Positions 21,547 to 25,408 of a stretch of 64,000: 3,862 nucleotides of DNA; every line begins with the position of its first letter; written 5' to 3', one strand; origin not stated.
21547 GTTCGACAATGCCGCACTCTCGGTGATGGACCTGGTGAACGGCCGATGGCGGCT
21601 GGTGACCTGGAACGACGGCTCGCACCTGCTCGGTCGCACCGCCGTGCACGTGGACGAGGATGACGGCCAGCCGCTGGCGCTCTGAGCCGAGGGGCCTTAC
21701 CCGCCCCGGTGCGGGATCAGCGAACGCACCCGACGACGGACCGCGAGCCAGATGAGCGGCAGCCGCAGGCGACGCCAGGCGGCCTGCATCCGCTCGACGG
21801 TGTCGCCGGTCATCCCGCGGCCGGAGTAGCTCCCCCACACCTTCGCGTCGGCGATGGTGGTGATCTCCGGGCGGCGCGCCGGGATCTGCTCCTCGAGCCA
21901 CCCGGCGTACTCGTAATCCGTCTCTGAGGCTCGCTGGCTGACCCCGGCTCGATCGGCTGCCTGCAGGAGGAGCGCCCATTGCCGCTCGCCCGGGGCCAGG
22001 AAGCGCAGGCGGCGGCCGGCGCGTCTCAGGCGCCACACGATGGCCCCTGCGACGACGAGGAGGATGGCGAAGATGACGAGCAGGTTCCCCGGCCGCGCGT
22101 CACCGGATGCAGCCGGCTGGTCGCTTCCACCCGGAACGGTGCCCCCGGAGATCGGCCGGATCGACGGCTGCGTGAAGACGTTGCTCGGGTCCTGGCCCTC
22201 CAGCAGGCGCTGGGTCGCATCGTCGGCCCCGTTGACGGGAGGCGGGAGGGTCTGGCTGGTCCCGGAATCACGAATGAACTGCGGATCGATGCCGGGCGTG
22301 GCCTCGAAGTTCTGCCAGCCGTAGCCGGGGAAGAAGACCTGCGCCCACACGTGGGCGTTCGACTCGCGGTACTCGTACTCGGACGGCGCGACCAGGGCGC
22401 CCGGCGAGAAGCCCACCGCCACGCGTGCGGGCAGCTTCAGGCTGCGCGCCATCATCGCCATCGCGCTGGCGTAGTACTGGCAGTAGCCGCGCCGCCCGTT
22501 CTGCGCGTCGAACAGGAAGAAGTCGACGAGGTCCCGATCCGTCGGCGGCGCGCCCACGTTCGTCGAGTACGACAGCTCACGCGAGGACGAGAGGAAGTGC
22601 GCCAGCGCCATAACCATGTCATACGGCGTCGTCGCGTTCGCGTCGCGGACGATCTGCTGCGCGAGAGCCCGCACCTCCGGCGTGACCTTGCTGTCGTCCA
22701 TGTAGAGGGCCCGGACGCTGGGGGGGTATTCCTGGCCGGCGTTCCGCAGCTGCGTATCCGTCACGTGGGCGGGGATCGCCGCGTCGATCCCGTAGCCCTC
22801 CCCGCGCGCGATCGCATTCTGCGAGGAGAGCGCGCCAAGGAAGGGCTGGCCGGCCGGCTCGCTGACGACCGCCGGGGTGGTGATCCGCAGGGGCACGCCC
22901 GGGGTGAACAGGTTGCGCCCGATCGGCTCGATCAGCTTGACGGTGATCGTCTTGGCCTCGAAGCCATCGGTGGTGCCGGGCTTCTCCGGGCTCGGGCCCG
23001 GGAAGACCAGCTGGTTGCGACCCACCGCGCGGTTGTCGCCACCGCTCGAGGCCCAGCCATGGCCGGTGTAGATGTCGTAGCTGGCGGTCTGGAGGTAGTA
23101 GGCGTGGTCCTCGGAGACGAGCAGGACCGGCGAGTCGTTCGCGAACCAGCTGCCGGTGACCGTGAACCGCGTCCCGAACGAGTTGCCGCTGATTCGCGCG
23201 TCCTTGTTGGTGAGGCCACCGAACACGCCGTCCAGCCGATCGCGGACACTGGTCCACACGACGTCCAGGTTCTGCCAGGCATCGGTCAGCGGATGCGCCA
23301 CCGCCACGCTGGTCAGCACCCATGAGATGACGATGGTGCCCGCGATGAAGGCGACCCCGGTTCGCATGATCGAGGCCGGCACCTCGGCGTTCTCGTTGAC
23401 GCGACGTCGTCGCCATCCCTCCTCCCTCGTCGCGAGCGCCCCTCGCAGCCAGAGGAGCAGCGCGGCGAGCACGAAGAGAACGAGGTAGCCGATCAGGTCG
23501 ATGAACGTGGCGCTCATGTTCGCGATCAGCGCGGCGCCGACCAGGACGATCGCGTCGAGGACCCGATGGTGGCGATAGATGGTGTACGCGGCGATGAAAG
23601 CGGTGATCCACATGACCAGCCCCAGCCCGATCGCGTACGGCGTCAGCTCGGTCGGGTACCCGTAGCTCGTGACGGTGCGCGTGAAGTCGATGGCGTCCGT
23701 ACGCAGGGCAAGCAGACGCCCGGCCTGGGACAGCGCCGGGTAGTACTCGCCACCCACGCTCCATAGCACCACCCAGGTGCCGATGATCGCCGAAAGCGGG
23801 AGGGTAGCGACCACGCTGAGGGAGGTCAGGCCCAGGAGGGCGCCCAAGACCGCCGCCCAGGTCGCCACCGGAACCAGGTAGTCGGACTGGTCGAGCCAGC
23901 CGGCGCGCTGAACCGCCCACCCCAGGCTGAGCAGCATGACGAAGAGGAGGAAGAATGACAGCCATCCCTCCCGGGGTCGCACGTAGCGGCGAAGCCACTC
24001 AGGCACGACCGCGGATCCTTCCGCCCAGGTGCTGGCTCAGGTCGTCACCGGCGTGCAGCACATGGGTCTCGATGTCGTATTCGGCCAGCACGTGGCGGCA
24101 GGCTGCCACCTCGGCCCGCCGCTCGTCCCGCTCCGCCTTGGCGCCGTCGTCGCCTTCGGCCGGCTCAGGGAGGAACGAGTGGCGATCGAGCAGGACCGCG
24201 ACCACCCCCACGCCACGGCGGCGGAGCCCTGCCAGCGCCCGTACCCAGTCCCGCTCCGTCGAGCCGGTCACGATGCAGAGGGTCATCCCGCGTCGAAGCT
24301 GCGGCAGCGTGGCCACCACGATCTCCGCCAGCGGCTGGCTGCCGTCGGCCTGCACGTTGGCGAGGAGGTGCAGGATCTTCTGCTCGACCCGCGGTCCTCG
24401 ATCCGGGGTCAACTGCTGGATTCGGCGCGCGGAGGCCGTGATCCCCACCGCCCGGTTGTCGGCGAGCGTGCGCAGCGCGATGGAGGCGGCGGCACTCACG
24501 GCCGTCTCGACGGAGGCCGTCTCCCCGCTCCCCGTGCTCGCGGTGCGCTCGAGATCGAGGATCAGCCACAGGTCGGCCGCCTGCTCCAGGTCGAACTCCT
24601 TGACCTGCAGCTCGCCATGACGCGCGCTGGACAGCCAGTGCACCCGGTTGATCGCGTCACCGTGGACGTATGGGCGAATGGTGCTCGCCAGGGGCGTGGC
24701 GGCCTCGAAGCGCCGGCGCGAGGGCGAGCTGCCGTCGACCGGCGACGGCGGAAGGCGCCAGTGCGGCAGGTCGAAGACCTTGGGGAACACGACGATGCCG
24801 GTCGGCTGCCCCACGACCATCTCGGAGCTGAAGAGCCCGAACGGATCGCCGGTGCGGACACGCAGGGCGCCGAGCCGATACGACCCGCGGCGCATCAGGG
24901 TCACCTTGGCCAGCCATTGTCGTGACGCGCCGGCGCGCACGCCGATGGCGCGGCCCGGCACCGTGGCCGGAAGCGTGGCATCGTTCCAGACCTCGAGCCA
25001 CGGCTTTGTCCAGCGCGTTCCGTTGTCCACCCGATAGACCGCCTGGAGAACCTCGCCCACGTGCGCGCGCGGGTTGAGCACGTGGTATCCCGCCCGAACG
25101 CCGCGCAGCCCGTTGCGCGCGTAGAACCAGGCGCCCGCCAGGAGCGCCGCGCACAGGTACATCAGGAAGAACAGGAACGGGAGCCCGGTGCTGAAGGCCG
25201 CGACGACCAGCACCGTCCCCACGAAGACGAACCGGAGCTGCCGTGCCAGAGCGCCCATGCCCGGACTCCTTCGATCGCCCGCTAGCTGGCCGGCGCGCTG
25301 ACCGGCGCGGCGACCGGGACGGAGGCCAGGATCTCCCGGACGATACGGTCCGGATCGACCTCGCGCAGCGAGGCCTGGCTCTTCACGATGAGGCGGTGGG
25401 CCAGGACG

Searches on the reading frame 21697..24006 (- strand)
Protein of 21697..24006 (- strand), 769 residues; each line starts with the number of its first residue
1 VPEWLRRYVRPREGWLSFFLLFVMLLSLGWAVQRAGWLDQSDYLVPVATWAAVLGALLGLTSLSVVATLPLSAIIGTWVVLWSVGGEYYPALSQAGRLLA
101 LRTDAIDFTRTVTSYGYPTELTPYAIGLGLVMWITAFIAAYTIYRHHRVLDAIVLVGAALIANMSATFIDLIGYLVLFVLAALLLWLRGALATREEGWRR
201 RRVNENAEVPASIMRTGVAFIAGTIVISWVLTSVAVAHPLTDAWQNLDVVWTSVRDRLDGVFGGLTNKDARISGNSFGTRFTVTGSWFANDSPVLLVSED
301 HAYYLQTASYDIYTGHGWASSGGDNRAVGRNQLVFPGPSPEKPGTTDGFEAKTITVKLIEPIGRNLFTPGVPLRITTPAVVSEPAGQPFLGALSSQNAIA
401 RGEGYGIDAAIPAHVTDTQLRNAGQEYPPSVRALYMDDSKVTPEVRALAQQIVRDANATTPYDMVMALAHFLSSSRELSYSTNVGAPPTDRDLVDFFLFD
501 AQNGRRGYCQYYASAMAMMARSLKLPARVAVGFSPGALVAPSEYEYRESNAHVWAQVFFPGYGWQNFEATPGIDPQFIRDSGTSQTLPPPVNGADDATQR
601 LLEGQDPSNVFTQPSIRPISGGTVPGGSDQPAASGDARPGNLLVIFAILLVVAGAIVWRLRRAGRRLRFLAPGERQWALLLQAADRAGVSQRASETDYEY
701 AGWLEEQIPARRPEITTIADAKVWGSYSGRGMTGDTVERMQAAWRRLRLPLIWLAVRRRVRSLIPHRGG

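Call 43: search_protein_families(library=pfam, proteins=[window:21697-24006:-], max_evalue=0.0001)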
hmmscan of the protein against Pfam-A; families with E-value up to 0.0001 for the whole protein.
window:21697-24006:- (769 aa): 2 families
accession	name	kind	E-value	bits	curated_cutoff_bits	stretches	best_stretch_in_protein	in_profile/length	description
PF01841.26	Transglut_core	-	1.6e-19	70.6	23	1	447-569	2-108/108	Transglutaminase-like superfamily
PF13559.11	DUF4129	-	1.1e-07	32.3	24.8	1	678-745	3-69/69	Domain of unknown function (DUF4129)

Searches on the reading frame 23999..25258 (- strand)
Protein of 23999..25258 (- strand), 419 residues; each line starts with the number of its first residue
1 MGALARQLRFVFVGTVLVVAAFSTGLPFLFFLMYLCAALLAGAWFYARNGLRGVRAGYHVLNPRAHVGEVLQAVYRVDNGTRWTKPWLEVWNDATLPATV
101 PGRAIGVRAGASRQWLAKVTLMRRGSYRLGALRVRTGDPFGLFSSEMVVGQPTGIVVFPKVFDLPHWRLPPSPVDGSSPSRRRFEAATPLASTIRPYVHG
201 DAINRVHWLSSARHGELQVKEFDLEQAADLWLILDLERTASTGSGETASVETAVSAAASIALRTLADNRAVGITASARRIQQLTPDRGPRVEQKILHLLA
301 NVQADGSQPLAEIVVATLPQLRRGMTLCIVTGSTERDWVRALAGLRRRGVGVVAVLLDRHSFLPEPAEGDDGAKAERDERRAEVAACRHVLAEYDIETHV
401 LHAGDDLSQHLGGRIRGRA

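Call 43: search_protein_families(library=pfam, proteins=[window:23999-25258:-], max_evalue=0.0001)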
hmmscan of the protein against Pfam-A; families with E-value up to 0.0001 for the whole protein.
window:23999-25258:- (419 aa): 1 family
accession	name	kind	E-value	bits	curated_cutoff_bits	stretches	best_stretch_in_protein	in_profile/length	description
PF01882.25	DUF58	-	5.7e-19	68.6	23.4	1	194-355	2-166/216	Protein of unknown function DUF58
